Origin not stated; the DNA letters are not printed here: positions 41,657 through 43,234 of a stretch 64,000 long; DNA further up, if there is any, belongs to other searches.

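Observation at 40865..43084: Low-GC type II R-M island with a methyltransferase-Mrr_cat fusion, inserted at a truncated MFS transporter gene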

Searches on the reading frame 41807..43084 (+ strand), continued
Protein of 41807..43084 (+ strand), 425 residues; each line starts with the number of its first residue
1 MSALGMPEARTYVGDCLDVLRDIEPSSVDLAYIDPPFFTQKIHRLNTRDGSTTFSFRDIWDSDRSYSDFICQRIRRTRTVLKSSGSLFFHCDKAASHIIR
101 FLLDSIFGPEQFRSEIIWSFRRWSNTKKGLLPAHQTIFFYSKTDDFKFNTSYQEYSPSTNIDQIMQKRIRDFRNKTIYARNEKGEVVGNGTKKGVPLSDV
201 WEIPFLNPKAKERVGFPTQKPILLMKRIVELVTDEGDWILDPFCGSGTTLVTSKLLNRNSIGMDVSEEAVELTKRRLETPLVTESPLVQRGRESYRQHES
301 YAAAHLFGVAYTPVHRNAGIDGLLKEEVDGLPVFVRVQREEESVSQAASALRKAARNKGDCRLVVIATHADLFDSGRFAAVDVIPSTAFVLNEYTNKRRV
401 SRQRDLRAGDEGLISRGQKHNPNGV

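Call 23: find_encoding_contigs(protein=window:41807-43084:+, flank=10000, max_places=6)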
Protein window:41807-43084:+ (425 aa): 5 contigs read that carry it; 5 places shown.
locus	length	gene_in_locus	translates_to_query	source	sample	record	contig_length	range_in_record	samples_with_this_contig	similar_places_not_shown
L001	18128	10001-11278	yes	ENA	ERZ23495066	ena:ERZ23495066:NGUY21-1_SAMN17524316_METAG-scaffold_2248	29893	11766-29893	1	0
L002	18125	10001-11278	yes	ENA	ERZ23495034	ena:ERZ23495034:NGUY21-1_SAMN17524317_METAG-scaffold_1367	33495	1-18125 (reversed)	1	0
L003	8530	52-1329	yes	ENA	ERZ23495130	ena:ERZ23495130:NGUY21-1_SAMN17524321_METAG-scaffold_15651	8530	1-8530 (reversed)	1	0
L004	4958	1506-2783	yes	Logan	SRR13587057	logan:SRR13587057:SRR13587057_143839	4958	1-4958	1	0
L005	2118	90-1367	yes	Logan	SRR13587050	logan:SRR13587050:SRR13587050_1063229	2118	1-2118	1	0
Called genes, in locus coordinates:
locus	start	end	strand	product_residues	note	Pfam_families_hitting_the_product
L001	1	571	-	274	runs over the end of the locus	PF00561:Abhydrolase_1, PF12697:Abhydrolase_6, PF12146:Hydrolase_4 (faint)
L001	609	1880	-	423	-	PF00296:Bac_luciferase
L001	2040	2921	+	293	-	PF00135:COesterase, PF01738:DLH (faint), PF20434:BD-FAE, PF07859:Abhydrolase_3, PF00326:Peptidase_S9 (weak)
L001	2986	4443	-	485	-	PF00202:Aminotran_3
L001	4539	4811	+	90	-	PF00248:Aldo_ket_red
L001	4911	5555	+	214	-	PF00248:Aldo_ket_red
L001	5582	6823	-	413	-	PF01966:HD, PF13286:HD_assoc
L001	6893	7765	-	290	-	-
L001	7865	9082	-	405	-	PF00083:Sugar_tr, PF07690:MFS_1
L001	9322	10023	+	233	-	PF09499:RE_ApaLI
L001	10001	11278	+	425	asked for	PF01555:N6_N4_Mtase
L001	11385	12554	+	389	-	PF22691:Thiolase_C_1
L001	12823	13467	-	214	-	PF03886:ABC_trans_aux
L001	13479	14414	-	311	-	PF02470:MlaD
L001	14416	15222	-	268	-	PF00005:ABC_tran, PF02463:SMC_N (faint), PF13304:AAA_21 (weak)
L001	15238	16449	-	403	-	PF13466:STAS_2 (weak), PF02405:MlaE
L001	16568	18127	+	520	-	?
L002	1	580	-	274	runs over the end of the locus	PF00561:Abhydrolase_1, PF12697:Abhydrolase_6, PF12146:Hydrolase_4 (faint)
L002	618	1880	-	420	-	PF00296:Bac_luciferase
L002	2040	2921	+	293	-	PF00135:COesterase, PF01738:DLH (faint), PF20434:BD-FAE, PF07859:Abhydrolase_3, PF00326:Peptidase_S9 (weak)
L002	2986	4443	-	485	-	PF00202:Aminotran_3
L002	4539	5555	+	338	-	PF00248:Aldo_ket_red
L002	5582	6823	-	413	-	PF01966:HD, PF13286:HD_assoc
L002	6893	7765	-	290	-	-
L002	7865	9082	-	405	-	PF00083:Sugar_tr, PF07690:MFS_1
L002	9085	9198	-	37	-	-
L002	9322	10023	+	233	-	PF09499:RE_ApaLI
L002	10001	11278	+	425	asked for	PF01555:N6_N4_Mtase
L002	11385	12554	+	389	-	PF22691:Thiolase_C_1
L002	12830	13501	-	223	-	PF03886:ABC_trans_aux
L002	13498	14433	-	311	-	PF02470:MlaD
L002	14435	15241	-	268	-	PF00005:ABC_tran, PF02463:SMC_N (faint), PF13304:AAA_21 (weak)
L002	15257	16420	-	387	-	PF13466:STAS_2 (weak), PF02405:MlaE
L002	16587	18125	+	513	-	?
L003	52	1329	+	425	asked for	PF01555:N6_N4_Mtase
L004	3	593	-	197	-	?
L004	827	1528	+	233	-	PF09499:RE_ApaLI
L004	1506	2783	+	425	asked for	PF01555:N6_N4_Mtase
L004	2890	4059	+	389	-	PF22691:Thiolase_C_1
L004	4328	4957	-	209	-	?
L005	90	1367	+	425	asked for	PF01555:N6_N4_Mtase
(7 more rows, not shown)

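Call 24: find_encoding_contigs(protein=P0001, flank=10000, max_places=6)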
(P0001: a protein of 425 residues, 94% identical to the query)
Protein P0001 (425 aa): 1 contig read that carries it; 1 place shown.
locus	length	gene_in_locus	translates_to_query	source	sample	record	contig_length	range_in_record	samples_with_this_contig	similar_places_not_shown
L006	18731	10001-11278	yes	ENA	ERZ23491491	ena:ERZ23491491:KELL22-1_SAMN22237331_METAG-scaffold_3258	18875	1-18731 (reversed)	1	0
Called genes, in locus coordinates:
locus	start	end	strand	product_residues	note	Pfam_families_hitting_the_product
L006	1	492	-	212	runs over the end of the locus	?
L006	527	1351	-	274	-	PF00561:Abhydrolase_1, PF12697:Abhydrolase_6, PF12146:Hydrolase_4 (faint)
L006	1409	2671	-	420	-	PF00296:Bac_luciferase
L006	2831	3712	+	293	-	PF00135:COesterase, PF01738:DLH (faint), PF20434:BD-FAE, PF07859:Abhydrolase_3, PF00326:Peptidase_S9 (weak)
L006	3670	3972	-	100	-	PF18929:DUF5678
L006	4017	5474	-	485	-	PF00202:Aminotran_3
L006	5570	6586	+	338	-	PF00248:Aldo_ket_red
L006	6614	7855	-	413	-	PF01966:HD, PF13286:HD_assoc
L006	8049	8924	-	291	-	-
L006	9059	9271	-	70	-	PF07690:MFS_1 (weak)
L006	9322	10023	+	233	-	PF09499:RE_ApaLI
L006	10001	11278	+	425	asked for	PF01555:N6_N4_Mtase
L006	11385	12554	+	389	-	PF22691:Thiolase_C_1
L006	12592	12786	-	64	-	-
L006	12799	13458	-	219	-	PF03886:ABC_trans_aux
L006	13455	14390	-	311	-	PF02470:MlaD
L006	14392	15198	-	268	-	PF02463:SMC_N (faint), PF00005:ABC_tran, PF13304:AAA_21 (weak)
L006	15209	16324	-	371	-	PF13466:STAS_2 (weak), PF02405:MlaE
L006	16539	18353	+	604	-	PF01921:tRNA-synt_1f, PF09334:tRNA-synt_1g (faint)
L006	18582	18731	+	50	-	?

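Call 27: find_related_loci(query=L001:7865-9082:-, collection=genome_contigs, flank=8000)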
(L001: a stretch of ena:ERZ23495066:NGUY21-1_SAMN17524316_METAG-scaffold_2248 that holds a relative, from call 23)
Query L001:7865-9082:- (405 aa) in genome_contigs; peptide patterns used: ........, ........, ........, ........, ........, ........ (x = any residue, [..] = any of these).
599 stretches matched a pattern (row limit reached: there are more); 2 encode a relative of the query (tblastn E <= 1e-3); 2 distinct loci.
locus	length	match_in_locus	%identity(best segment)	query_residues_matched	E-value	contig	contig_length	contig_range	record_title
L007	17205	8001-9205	95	3-404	0e+0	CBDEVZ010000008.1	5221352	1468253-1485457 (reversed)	MAG: uncultured Candidatus Binatia bacterium isolate 77b99e23-3f9f-49a3-a4d3-93b2c3db3d2d genome assembly, contig: conti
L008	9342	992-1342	26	43-150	2e-6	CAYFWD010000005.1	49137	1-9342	MAG TPA_asm: uncultured Bacteroidaceae bacterium isolate ERP107106_co1_295 genome assembly, contig: NODE_533_length_4913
